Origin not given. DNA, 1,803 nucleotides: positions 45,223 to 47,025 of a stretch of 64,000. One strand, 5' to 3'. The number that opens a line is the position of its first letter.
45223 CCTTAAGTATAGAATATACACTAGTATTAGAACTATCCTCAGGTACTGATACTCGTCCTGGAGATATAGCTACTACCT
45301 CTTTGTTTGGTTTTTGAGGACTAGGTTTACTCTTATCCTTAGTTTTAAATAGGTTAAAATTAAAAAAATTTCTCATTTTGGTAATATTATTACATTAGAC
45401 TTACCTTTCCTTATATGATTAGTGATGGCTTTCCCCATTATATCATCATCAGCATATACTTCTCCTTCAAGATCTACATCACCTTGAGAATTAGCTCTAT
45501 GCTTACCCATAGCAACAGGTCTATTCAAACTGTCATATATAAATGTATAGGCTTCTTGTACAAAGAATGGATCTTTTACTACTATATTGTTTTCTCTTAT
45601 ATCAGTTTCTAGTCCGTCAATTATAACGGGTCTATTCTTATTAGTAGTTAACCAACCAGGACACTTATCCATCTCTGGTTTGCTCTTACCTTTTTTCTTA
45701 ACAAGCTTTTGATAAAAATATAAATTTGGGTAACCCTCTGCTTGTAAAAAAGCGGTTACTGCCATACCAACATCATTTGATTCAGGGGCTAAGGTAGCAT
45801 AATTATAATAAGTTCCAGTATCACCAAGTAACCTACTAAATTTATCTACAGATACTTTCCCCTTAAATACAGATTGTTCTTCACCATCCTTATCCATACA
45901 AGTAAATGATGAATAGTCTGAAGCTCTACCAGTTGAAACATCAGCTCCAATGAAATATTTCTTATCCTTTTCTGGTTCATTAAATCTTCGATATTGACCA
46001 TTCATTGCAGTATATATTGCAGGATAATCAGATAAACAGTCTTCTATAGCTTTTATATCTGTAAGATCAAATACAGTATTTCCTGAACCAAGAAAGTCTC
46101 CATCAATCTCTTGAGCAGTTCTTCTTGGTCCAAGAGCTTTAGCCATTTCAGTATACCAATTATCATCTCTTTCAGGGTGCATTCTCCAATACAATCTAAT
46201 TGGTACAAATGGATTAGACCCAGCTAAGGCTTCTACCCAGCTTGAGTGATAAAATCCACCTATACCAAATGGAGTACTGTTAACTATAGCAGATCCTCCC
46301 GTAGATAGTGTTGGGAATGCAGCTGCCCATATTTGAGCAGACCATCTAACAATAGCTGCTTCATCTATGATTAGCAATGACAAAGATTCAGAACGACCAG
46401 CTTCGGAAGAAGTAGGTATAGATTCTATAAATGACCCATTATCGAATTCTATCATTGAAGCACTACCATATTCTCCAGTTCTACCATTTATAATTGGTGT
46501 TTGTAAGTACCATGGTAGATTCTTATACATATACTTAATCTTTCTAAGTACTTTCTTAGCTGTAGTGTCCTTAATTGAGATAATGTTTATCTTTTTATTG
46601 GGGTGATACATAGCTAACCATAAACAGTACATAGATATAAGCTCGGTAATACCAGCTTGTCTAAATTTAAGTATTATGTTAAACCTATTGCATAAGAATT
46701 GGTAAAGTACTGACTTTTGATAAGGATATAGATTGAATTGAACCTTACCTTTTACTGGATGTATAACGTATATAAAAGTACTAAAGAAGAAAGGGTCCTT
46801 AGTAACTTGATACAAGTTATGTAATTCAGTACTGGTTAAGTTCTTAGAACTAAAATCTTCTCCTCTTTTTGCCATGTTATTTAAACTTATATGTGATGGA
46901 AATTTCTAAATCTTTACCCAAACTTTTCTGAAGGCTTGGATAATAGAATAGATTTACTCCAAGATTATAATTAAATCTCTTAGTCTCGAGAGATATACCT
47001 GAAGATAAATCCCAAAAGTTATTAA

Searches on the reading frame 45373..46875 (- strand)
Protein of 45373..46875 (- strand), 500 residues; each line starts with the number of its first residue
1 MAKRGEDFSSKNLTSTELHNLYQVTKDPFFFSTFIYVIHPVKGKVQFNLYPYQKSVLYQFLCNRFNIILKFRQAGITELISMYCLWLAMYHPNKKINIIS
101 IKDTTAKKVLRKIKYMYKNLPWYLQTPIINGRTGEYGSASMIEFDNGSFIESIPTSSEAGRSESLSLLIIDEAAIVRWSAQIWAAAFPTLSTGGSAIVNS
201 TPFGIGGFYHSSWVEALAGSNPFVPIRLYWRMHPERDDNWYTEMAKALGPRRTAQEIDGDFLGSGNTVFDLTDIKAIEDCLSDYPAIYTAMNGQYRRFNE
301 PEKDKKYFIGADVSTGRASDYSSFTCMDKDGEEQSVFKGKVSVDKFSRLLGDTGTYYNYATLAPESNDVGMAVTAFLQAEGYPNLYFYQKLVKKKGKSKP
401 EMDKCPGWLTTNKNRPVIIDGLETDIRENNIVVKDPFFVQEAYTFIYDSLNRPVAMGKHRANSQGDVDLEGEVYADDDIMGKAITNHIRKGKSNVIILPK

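Call 25: search_protein_families(library=pfam, proteins=[window:45373-46875:-], max_evalue=0.001)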
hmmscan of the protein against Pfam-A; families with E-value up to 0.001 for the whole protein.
window:45373-46875:- (500 aa): 1 family
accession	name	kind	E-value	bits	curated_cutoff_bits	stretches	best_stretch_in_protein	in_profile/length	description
PF03237.21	Terminase_6N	-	4.5e-06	26.9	22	1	68-275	2-214/215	Terminase large subunit, T4likevirus-type, N-terminal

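Call 41: search_dna_similar(query=window:45373-46875:-, collection=phages, mode=protein, max_rows=15)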
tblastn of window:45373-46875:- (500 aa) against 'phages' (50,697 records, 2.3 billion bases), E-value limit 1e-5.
Records with a match: 2907; places in all: 2959; records where one place covers at least 80% of the query: 951.
Best place of each record, by identity: 60-80% 3; <60% 2904.
By first word of the organism name: Escherichia 740; Synechococcus 378; Klebsiella 330; Vibrio 236; Salmonella 202; Shigella 95; Stx2a-converting 83; Aeromonas 81; Acinetobacter 71; Cyanophage 61; and 75 more.
By host as written in the record: - 668; Escherichia coli 279; Klebsiella pneumoniae 114; Synechococcus 107; Escherichia coli O157:H7 43; Synechococcus sp. 38; Salmonella enterica 29; Synechococcus sp. WH7803 28; and 643 more.
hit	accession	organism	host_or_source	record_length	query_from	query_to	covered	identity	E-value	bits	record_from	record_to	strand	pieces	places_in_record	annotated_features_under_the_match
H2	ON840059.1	Caudoviricetes sp.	Rattus norvegicus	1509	13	500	98%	79.5%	0e+0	835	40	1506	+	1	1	large terminase protein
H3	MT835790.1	Bacteriophage sp.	human fecal samples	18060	1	500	100%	69.4%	6e-139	762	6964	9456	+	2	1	record has no annotation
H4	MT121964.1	Phage DP SC_6_H4_2017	bacteria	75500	1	500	100%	69.3%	0e+0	756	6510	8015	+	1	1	none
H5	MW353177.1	Flavobacterium phage vB_FspM_immuto_13-6C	Flavobacterium sp. LMO8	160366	7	489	97%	33.5%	2e-81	282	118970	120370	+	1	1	terminase large subunit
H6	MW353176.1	Flavobacterium phage vB_FspM_immuto_3-5A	Flavobacterium sp. LMO8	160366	7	489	97%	33.5%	3e-81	281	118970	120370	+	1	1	terminase large subunit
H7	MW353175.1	Flavobacterium phage vB_FspM_immuto_2-6A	Flavobacterium sp. LMO8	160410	7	489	97%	33.5%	3e-81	281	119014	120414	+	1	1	terminase large subunit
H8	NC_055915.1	Flavobacterium phage vB_FspM_immuto_2-6A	Flavobacterium sp. LMO8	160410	7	489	97%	33.5%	3e-81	281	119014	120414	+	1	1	terminase large subunit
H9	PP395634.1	Microcystis phage Mel-JY01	Microcystis elabens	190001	27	489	93%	34.6%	5e-82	283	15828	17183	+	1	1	large terminase protein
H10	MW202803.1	Caudoviricetes sp.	Manatee Spring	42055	10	490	96%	30.0%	5e-52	196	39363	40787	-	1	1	terminase large subunit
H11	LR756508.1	uncultured phage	metagenomic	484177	29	447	84%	33.1%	2e-71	252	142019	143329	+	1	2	record has no annotation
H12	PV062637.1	Nitratidesulfovibrio phage SRB7757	Nitratidesulfovibrio vulgaris ATCC7757 ...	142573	14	484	93%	29.3%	2e-18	183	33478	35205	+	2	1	record has no annotation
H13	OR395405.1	Desulfovibrio phage 7757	Desulfovibrio vulgaris ATCC 7757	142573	14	484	93%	29.3%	2e-18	183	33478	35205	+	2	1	record has no annotation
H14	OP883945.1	Stenotrophomonas phage CM1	Stenotrophomonas maltophilia SRM01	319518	1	446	89%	29.6%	2e-53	200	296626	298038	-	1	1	record has no annotation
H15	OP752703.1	Stenotrophomonas phage RAS14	Stenotrophomonas maltophilia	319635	1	446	89%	29.6%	2e-53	200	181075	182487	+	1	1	hypothetical protein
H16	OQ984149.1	Phage C48C1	-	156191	15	445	86%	30.3%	1e-50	191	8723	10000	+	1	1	terminase large subunit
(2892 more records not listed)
